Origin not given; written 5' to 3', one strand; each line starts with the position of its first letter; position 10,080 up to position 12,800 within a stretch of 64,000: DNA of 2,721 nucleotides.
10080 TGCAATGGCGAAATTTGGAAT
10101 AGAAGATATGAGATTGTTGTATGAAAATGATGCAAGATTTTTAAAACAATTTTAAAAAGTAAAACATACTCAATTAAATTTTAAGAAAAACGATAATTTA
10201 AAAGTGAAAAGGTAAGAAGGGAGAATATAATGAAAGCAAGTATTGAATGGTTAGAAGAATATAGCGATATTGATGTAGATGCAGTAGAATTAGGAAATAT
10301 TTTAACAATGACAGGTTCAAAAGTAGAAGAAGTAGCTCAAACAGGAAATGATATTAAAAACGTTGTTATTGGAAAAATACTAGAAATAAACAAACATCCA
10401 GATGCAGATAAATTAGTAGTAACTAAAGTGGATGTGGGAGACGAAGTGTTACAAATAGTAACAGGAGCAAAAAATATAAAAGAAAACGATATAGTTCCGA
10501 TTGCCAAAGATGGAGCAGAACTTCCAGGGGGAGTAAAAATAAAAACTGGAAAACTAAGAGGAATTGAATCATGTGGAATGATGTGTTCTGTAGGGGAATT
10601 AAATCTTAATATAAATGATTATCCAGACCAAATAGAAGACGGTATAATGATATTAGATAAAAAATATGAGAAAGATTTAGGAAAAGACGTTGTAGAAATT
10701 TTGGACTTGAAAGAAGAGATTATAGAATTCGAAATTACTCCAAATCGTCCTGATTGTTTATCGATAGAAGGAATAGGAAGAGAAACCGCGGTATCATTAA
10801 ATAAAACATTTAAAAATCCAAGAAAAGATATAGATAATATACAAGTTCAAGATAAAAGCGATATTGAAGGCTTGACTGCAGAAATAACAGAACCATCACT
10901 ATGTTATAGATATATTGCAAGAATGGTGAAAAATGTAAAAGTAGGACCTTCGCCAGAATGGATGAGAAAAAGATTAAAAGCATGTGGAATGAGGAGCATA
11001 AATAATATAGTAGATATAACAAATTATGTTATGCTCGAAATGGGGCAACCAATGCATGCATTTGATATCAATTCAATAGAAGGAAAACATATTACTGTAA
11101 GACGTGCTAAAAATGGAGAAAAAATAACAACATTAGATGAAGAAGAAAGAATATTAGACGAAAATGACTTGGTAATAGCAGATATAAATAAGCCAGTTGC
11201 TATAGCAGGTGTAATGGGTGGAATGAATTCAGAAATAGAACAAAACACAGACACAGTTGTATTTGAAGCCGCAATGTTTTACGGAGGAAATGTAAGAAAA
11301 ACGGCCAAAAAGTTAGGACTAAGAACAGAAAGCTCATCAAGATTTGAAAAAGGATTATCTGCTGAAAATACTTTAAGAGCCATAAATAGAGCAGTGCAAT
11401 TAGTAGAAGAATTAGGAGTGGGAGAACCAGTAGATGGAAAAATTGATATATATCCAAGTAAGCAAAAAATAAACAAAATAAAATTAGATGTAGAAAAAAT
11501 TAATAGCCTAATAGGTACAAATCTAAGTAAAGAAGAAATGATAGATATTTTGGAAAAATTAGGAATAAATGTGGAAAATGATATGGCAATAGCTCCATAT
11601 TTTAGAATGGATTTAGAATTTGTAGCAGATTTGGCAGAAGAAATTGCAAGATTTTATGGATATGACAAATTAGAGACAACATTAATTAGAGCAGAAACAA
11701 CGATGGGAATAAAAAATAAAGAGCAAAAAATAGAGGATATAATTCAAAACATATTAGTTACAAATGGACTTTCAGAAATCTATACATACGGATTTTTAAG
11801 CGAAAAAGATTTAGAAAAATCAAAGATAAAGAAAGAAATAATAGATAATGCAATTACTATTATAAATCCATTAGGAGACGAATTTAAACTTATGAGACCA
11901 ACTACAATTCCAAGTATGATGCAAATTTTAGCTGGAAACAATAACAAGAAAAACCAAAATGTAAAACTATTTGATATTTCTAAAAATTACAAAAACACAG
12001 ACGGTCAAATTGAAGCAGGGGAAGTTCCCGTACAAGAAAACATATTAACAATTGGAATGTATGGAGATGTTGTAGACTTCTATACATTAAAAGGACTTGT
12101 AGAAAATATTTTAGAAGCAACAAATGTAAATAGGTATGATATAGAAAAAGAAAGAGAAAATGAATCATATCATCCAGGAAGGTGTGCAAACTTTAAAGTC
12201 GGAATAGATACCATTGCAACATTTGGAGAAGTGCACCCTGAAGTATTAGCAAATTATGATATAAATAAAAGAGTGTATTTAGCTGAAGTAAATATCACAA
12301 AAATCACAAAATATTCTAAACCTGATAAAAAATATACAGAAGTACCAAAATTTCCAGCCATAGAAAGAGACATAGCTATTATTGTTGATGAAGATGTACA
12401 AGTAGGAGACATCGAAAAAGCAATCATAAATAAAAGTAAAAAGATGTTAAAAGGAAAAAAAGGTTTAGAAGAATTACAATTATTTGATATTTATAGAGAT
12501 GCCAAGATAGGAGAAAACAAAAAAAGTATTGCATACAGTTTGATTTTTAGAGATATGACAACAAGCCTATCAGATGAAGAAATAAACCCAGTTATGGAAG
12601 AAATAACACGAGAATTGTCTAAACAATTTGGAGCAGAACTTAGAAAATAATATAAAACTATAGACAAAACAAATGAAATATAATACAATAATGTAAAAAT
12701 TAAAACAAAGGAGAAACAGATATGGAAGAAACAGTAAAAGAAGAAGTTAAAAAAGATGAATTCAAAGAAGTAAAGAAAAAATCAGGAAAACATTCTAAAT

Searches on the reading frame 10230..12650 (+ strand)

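Call 76: search_protein_families(library=pfam, proteins=[window:10230-12650:+], max_evalue=0.00001)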
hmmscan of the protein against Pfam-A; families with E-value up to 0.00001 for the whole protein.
window:10230-12650:+ (806 aa): 5 families
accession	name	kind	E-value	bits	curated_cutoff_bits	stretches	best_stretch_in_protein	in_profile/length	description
PF03483.22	B3_4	-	3e-72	242.3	29.3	1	225-395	2-172/174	B3/4 domain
PF17759.6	tRNA_synthFbeta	-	8.4e-56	189.2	22.4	1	481-689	1-214/214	Phenylalanyl tRNA synthetase beta chain CLM domain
PF03147.19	FDX-ACB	-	4.7e-29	101.1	31.1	1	706-805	1-94/94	Ferredoxin-fold anticodon binding domain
PF01588.26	tRNA_bind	-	1.2e-19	70.6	27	1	45-132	1-77/96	Putative tRNA binding domain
PF03484.21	B5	-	1.8e-17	63.7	28.6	1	417-478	1-67/67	tRNA synthetase B5 domain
